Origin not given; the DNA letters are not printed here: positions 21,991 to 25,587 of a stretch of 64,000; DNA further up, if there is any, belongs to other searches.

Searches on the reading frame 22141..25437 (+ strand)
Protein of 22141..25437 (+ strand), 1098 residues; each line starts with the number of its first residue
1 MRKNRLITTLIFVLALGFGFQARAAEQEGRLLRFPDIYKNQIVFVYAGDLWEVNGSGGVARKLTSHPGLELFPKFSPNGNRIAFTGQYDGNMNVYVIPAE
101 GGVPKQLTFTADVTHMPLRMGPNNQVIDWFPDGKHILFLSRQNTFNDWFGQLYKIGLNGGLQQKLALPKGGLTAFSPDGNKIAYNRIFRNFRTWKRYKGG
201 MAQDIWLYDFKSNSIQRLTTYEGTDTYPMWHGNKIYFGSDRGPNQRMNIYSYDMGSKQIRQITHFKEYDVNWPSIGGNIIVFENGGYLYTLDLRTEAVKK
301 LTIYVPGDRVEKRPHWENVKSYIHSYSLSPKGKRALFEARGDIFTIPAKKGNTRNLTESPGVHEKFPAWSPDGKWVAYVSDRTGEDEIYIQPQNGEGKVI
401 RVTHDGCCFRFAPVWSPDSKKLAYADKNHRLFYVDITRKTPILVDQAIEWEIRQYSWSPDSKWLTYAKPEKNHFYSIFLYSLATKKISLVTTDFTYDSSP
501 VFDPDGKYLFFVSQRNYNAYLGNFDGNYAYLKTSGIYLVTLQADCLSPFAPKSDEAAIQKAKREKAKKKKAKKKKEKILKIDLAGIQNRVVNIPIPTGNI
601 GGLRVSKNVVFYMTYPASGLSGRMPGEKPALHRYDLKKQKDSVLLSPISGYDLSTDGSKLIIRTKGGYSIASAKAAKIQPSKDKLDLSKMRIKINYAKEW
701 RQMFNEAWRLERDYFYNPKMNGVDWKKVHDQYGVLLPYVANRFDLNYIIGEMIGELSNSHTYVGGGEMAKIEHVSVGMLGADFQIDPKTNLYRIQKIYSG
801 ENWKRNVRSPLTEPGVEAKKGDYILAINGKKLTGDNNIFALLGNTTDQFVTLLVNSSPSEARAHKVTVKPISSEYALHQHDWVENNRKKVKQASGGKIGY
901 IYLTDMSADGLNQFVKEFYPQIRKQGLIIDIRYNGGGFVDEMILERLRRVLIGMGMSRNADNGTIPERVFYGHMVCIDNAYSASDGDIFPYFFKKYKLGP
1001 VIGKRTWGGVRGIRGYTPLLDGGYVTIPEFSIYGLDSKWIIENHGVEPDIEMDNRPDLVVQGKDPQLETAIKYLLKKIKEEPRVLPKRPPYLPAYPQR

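Call 38: search_protein_families(library=pfam, proteins=[window:22141-25437:+], max_evalue=0.00001)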
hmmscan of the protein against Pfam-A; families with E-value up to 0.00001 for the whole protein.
window:22141-25437:+ (1098 aa): 6 families
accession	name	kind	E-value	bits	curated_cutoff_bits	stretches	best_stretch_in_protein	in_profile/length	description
PF07676.18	PD40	-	1.2e-39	133.8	20.9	2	354-390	2-38/38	WD40-like Beta Propeller Repeat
PF03572.23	Peptidase_S41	-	2e-27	96.2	24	1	897-1051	1-164/165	Peptidase family S41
PF14685.13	PDZ_Tricorn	-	1.2e-25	89.7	25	1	777-864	1-86/88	Tricorn protease PDZ domain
PF14684.11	Tricorn_C1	-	2.6e-23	82.1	24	1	697-754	2-59/59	Tricorn protease C1 domain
PF00930.27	DPPIV_N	-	1.7e-14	53.8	22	0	340-491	22-174/354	Dipeptidyl peptidase IV (DPP IV) N-terminal region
PF25174.1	Beta-prop_THOC3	-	1.1e-06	28.4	305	0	414-510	95-187/272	THOC3 beta-propeller domain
